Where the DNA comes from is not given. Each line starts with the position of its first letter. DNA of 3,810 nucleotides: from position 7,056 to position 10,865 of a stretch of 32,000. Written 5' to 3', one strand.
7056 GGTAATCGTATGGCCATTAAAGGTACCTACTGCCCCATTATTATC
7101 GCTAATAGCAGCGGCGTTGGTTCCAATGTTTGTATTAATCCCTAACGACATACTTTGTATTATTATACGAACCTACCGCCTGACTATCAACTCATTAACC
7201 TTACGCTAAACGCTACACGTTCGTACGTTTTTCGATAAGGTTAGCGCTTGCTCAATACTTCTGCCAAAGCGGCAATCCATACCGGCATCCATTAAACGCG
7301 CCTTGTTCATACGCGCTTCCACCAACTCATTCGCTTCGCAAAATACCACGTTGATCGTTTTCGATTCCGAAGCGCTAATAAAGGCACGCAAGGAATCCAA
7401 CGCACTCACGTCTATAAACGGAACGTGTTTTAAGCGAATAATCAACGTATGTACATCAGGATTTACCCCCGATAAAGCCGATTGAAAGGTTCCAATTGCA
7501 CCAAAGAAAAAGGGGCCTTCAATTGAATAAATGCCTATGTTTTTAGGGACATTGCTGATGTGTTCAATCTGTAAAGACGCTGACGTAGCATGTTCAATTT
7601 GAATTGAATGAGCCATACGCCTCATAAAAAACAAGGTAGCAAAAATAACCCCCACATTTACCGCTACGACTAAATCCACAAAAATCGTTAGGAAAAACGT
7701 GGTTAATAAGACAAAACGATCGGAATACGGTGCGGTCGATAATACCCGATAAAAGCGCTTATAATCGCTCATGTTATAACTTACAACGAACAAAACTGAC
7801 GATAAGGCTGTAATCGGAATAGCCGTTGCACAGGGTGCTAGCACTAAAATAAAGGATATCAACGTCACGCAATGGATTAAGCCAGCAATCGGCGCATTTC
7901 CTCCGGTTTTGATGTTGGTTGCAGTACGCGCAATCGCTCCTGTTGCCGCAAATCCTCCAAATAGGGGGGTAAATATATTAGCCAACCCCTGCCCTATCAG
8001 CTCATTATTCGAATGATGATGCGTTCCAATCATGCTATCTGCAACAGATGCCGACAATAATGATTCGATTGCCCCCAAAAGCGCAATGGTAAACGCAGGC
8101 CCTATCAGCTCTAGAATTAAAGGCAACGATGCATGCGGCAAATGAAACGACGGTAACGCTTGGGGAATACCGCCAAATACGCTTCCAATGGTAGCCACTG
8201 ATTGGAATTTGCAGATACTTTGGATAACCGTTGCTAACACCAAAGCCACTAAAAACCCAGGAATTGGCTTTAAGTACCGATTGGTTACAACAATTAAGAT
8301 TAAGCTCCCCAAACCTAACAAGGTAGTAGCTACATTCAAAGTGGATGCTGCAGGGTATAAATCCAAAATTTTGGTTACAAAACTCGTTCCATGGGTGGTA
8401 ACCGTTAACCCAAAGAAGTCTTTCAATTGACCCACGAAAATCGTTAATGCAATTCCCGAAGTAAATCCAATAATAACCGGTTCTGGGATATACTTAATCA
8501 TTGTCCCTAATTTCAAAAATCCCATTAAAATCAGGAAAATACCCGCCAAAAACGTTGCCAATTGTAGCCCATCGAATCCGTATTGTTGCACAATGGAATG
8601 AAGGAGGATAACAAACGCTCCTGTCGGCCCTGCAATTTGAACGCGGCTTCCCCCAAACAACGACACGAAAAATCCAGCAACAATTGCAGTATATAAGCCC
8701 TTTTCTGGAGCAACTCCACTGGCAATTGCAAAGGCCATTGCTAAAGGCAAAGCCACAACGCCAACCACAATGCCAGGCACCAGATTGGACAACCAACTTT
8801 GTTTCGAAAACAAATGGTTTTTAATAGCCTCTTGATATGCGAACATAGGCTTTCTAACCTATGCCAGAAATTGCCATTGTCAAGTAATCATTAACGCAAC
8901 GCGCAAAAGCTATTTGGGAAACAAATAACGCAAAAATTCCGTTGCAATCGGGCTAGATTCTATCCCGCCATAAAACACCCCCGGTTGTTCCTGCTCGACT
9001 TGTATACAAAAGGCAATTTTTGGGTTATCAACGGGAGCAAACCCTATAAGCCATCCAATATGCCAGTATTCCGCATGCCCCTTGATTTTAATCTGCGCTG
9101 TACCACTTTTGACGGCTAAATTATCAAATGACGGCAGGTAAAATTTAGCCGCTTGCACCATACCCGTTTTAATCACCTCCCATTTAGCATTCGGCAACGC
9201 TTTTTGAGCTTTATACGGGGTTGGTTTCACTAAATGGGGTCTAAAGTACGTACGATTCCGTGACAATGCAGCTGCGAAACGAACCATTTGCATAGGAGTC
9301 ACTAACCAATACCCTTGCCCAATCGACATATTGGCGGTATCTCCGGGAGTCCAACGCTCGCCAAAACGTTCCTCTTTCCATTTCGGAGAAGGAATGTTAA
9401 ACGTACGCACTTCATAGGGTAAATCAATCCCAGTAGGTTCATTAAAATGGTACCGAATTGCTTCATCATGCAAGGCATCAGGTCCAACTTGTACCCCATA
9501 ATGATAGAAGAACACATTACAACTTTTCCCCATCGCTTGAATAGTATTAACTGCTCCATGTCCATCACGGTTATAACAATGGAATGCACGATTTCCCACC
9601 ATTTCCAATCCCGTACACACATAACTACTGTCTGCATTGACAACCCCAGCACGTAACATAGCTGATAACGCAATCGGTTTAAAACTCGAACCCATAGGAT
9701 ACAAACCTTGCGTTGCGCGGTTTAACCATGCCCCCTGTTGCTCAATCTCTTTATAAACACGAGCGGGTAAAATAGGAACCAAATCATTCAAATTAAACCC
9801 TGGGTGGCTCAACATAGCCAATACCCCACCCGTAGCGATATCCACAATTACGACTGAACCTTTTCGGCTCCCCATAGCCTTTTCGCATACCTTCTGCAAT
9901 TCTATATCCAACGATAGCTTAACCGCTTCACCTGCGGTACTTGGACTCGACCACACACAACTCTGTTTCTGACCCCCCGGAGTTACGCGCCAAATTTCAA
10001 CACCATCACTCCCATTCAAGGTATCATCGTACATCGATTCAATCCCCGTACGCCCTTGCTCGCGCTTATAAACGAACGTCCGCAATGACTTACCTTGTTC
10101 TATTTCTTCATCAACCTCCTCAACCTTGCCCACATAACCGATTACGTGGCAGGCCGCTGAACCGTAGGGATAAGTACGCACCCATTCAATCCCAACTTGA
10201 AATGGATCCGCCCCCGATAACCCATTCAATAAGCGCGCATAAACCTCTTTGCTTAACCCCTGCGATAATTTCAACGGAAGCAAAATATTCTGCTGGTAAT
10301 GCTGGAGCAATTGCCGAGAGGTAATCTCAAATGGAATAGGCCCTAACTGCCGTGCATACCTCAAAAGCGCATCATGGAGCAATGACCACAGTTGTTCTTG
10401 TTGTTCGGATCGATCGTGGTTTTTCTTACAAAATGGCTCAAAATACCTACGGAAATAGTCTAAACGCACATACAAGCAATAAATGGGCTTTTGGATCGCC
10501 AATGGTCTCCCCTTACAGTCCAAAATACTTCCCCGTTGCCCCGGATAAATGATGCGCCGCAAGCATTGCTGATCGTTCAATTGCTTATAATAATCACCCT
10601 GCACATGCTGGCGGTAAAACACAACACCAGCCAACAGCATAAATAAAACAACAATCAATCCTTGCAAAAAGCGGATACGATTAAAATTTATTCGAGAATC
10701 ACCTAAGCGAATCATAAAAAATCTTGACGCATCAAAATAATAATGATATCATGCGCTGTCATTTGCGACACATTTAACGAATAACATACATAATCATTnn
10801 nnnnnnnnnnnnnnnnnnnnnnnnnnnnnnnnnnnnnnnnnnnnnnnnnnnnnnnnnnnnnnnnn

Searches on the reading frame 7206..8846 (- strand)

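Call 9: search_protein_families(library=ncbifam, proteins=[window:7206-8846:-], max_evalue=0.00001)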
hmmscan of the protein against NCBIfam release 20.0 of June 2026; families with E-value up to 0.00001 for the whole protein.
window:7206-8846:- (546 aa): 3 families
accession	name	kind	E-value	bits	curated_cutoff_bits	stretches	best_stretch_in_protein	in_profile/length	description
NF008660.1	PRK11660.1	equivalog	1.4e-150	502.4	614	1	3-538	14-565/572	C4-dicarboxylic acid transporter DauA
TIGR00815.1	sulP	subfamily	1.1e-100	337.8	380.45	1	19-520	15-551/565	sulfate permease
NF050096.1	BicarbTportBicA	equivalog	2.1e-77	260.9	880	1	21-520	15-525/547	bicarbonate transporter BicA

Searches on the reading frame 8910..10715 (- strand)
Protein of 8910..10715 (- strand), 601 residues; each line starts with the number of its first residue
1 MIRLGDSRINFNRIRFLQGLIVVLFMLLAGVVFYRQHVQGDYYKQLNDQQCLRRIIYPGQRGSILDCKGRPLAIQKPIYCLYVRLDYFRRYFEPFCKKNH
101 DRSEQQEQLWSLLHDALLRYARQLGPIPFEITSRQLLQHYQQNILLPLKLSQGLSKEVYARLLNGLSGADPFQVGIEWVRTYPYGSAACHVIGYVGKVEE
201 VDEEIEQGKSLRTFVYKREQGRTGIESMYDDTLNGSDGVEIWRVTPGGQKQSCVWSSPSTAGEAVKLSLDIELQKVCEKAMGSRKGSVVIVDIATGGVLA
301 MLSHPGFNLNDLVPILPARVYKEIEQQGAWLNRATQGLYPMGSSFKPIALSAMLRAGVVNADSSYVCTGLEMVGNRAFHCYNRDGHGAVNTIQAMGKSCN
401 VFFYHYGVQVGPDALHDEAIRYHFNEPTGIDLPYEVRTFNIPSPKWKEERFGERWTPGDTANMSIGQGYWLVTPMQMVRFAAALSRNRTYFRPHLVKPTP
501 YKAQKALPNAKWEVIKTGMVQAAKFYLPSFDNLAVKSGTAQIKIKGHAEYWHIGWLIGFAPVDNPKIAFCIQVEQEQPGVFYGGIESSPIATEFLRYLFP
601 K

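Call 9: search_protein_families(library=ncbifam, proteins=[window:8910-10715:-], max_evalue=0.00001)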
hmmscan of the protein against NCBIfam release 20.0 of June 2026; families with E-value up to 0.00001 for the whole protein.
window:8910-10715:- (601 aa): 17 families
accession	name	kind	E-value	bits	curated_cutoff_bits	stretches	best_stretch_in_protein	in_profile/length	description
TIGR03423.1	pbp2_mrdA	equivalog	4.9e-123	411.7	455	1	13-599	2-591/593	penicillin-binding protein 2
NF008061.0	PRK10795.1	equivalog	2.1e-67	228.2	962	1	180-580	165-599/634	peptidoglycan DD-transpeptidase MrdA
TIGR02214.1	spoVD_pbp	equivalog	7.9e-53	179.7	688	1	219-599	165-555/636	stage V sporulation protein D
NF051842.1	PBP4_5_Efaec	equivalog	1.6e-41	142.4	700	1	174-560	249-633/668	penicillin-binding protein PBP4(5)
NF011685.0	PRK15105.1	subfamily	2.6e-26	92.3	737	1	13-591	23-550/588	peptidoglycan glycosyltransferase FtsI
NF000237.1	MECA_PBP2A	equivalog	8.1e-26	90.5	750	1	179-577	240-637/668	PBP2a family beta-lactam-resistant peptidoglycan transpeptidase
NF000410.1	MECA1_pure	exception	1.4e-25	89.5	1480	1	179-577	239-635/666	PBP2a family beta-lactam-resistant peptidoglycan transpeptidase MecA1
NF053573.1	PBP2_PenA_Neis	exception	8.7e-25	87.3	1105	1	12-592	26-554/572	peptidoglycan D,D-transpeptidase PBP2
NF000409.1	MECA_pure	exception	4e-24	85.1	1490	1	179-577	240-637/668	PBP2a family beta-lactam-resistant peptidoglycan transpeptidase MecA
NF000408.1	MECA2_pure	exception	3.2e-23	81.8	1525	1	179-577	240-637/668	PBP2a family beta-lactam-resistant peptidoglycan transpeptidase MecA2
NF033378.1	MECD_PBP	exception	1.6e-22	79.6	1450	1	178-574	241-643/678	PBP2a family beta-lactam-resistant peptidoglycan transpeptidase MecD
NF000407.1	MECC_PBP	exception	2.4e-19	69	1500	1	173-577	231-634/665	PBP2a family beta-lactam-resistant peptidoglycan transpeptidase MecC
NF000406.1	MECB_PBP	exception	2.6e-16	59.2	1450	1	179-574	239-640/674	PBP2a family beta-lactam-resistant peptidoglycan transpeptidase MecB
NF038271.1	strep_PBP2X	exception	1.5e-14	53.1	1050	1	53-517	65-501/750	penicillin-binding protein PBP2X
NF038278.1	strep_PBP2B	exception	7.5e-10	37.9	975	0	11-73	9-71/678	penicillin-binding protein PBP2B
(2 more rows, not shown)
